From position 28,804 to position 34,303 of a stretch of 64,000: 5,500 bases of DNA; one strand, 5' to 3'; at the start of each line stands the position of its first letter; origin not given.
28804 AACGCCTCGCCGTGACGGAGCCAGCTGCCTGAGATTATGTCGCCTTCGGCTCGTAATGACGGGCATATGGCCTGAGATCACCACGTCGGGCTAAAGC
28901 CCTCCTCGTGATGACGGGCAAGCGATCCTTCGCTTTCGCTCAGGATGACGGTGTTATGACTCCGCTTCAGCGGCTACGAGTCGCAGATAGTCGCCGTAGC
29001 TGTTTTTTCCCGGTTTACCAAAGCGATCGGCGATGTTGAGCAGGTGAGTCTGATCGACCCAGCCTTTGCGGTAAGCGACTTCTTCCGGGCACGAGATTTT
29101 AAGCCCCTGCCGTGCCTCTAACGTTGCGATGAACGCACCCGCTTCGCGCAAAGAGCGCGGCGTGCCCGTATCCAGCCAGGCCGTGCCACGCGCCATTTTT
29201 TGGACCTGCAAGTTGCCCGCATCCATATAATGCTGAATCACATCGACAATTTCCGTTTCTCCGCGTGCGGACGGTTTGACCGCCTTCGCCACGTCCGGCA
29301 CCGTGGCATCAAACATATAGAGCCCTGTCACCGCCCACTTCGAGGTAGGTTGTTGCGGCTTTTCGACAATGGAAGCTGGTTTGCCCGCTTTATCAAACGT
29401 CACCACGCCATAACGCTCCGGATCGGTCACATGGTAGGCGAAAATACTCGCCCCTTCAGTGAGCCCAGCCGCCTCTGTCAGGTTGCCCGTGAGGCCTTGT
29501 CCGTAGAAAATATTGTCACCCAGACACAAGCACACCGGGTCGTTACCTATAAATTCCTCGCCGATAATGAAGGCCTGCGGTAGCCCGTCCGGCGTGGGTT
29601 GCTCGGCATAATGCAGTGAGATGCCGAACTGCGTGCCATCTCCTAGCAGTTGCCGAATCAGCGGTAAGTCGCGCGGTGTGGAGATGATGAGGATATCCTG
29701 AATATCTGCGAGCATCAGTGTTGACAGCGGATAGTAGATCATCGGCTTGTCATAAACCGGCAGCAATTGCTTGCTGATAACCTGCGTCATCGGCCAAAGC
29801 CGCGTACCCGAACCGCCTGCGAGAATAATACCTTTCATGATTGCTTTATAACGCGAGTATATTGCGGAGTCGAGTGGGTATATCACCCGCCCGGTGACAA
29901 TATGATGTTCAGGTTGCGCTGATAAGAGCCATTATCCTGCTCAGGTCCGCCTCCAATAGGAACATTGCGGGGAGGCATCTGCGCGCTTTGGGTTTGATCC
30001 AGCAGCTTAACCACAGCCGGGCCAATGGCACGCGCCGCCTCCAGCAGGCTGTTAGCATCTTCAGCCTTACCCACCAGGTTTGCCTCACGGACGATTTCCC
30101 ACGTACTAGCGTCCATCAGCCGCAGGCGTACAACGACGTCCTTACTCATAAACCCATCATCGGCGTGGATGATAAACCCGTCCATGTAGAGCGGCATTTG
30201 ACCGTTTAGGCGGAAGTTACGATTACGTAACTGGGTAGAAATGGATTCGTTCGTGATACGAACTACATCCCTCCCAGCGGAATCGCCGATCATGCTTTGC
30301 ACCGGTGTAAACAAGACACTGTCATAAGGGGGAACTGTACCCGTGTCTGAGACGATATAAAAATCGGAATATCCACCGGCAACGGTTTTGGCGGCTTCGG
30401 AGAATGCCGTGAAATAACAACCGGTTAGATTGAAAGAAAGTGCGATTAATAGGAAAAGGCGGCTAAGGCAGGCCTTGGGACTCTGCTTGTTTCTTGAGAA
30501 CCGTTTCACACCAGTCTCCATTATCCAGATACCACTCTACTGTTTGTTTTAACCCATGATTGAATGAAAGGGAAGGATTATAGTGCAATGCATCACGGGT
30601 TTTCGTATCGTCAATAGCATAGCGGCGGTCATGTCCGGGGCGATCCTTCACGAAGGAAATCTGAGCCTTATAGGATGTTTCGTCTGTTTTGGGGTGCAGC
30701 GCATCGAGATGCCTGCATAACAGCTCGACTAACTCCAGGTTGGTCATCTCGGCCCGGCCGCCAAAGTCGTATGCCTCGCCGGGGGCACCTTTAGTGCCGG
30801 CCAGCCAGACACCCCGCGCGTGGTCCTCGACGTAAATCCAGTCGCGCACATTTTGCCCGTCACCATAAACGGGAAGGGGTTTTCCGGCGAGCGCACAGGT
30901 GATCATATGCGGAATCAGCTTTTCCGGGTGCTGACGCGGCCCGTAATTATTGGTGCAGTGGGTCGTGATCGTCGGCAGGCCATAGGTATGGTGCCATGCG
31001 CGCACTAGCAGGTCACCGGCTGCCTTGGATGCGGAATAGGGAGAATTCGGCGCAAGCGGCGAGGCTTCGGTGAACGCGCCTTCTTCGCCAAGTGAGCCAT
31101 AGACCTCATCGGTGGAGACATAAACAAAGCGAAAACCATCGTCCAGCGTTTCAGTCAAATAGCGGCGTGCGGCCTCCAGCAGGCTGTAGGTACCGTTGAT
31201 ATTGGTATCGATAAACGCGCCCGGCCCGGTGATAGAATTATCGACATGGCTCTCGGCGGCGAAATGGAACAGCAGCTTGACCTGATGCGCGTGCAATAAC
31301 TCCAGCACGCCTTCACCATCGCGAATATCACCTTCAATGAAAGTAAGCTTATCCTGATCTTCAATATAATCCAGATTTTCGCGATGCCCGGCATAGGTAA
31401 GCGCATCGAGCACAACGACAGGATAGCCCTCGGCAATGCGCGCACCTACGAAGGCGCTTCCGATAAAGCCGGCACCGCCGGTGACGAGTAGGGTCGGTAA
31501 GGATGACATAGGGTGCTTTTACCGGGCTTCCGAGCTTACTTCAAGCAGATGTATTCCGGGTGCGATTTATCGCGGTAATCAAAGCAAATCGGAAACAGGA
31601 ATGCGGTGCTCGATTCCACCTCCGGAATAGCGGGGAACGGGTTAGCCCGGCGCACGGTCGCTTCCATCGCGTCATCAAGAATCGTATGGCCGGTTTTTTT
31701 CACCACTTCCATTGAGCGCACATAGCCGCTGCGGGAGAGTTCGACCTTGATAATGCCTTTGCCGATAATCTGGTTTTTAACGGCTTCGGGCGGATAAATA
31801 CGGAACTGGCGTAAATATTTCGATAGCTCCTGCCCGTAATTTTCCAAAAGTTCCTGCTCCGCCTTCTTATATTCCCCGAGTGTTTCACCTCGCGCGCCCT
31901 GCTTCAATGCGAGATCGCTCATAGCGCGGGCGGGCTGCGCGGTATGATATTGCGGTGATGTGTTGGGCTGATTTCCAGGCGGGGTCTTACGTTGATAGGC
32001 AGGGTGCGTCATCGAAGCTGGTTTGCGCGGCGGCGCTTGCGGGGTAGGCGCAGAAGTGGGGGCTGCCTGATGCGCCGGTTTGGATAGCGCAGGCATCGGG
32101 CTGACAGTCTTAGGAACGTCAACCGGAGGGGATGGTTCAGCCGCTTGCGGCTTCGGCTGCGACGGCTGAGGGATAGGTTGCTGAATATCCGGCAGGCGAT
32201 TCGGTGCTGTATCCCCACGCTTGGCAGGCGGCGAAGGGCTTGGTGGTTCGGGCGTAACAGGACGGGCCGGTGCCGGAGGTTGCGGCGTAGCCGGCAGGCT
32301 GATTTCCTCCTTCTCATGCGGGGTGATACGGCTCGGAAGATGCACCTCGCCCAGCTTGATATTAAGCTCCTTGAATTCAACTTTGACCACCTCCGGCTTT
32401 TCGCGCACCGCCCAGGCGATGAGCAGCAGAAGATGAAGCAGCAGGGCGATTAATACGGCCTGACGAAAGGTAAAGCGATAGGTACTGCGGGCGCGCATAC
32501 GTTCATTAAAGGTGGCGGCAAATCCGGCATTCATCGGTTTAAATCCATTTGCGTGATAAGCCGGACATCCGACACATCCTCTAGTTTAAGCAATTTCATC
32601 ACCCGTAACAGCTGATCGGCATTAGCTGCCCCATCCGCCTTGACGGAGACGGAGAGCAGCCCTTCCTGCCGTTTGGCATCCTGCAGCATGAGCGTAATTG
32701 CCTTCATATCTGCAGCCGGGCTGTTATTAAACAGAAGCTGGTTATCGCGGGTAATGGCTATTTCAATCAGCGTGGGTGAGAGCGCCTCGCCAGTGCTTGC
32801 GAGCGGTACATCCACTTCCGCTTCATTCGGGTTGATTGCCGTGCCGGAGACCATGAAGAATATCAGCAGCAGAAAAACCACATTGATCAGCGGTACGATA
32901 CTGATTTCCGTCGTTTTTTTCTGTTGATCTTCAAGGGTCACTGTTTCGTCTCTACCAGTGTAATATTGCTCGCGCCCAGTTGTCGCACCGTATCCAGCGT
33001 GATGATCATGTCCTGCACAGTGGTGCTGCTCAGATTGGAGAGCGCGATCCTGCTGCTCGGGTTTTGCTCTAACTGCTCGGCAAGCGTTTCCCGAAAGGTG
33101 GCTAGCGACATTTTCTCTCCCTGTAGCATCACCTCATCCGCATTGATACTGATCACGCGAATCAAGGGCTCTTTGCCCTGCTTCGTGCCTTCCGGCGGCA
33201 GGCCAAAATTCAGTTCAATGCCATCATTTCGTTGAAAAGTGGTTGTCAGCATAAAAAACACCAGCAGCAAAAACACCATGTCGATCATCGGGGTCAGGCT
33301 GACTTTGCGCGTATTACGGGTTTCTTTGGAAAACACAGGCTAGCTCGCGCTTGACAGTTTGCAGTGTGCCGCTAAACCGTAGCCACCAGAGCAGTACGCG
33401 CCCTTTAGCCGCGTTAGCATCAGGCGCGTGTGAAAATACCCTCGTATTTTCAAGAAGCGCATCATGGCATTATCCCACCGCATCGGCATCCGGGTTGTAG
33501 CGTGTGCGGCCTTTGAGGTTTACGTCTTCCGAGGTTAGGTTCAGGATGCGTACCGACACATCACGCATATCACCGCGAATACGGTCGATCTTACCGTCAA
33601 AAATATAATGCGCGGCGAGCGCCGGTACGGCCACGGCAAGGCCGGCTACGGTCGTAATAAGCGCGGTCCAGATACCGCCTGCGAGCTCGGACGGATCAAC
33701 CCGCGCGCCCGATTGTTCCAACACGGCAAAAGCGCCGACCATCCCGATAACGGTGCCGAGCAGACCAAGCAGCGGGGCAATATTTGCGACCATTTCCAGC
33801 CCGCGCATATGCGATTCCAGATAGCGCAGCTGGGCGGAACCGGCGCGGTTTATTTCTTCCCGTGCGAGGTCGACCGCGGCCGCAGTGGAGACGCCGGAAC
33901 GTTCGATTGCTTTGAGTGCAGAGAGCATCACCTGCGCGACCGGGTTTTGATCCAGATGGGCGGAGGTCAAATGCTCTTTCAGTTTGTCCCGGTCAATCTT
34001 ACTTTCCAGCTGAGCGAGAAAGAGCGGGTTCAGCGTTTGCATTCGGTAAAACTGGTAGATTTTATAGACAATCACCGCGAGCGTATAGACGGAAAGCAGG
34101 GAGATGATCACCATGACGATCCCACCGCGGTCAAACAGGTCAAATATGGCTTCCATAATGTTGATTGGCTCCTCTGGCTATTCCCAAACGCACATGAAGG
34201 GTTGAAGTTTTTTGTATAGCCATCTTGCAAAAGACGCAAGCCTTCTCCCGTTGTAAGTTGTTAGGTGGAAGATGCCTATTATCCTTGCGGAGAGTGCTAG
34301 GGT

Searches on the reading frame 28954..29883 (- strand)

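Call 18: search_protein_families(library=pfam, proteins=[window:28954-29883:-], max_evalue=0.00001)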
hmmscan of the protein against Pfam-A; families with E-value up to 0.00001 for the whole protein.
window:28954-29883:- (309 aa): 2 families
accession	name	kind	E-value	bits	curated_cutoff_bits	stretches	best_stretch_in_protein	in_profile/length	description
PF00483.29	NTP_transferase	-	4.7e-69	233.1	21.2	1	17-253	1-243/245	Nucleotidyl transferase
PF12804.13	NTP_transf_3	-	2.2e-08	34.9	27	1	18-149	1-120/160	MobA-like NTP transferase domain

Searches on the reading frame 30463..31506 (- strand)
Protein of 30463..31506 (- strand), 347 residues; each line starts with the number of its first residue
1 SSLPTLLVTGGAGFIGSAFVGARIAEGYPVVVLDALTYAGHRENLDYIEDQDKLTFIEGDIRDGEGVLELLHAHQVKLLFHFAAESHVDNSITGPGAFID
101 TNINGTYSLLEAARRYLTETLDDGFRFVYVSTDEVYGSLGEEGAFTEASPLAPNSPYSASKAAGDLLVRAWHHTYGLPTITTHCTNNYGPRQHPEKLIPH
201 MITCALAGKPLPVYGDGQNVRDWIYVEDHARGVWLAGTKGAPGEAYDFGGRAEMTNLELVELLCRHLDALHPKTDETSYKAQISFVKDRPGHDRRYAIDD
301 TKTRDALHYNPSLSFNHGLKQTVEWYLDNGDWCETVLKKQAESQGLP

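Call 18: search_protein_families(library=pfam, proteins=[window:30463-31506:-], max_evalue=0.00001)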
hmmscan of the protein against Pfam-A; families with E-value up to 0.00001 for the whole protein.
window:30463-31506:- (347 aa): 7 families
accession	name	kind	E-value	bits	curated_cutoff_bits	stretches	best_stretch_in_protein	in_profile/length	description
PF16363.11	GDP_Man_Dehyd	-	6.9e-82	276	27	1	7-322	1-332/332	GDP-mannose 4,6 dehydratase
PF01370.27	Epimerase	-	4.4e-67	226.4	20.9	1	7-247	2-238/240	NAD dependent epimerase/dehydratase family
PF01073.25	3Beta_HSD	-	1.2e-16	61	22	1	7-232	1-224/280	3-beta hydroxysteroid dehydrogenase/isomerase family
PF04321.23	RmlD_sub_bind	-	3.9e-13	49.6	27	1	6-174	3-142/287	RmlD substrate binding domain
PF02719.21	Polysacc_synt_2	-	4.9e-12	46.1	20.2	1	6-135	1-131/293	Polysaccharide biosynthesis protein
PF07993.18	NAD_binding_4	-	3.8e-08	33.2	20.1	1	47-181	57-201/258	Male sterility protein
PF00106.31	adh_short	-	4.8e-07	29.9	26.6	0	6-75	3-72/195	short chain dehydrogenase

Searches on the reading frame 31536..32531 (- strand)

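Call 58: search_protein_families(library=pfam, proteins=[window:31536-32531:-], max_evalue=0.00001)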
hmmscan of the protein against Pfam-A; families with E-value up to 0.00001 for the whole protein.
window:31536-32531:- (331 aa): 2 families
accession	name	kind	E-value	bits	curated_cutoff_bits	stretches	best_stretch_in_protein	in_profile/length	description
PF03544.19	TonB_C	-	8.7e-10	39.4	24.6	1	246-317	5-77/79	Gram-negative bacterial TonB protein C-terminal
PF13103.11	TonB_2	-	3.1e-06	27.7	22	1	232-308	4-76/85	TonB C terminal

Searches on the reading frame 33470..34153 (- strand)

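Call 58: search_protein_families(library=pfam, proteins=[window:33470-34153:-], max_evalue=0.00001)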
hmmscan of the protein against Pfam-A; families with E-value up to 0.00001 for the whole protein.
window:33470-34153:- (227 aa): 1 family
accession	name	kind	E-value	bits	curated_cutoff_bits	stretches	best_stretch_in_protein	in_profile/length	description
PF01618.21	MotA_ExbB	-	5.1e-28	97.8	22.9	1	70-196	4-125/127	MotA/TolQ/ExbB proton channel family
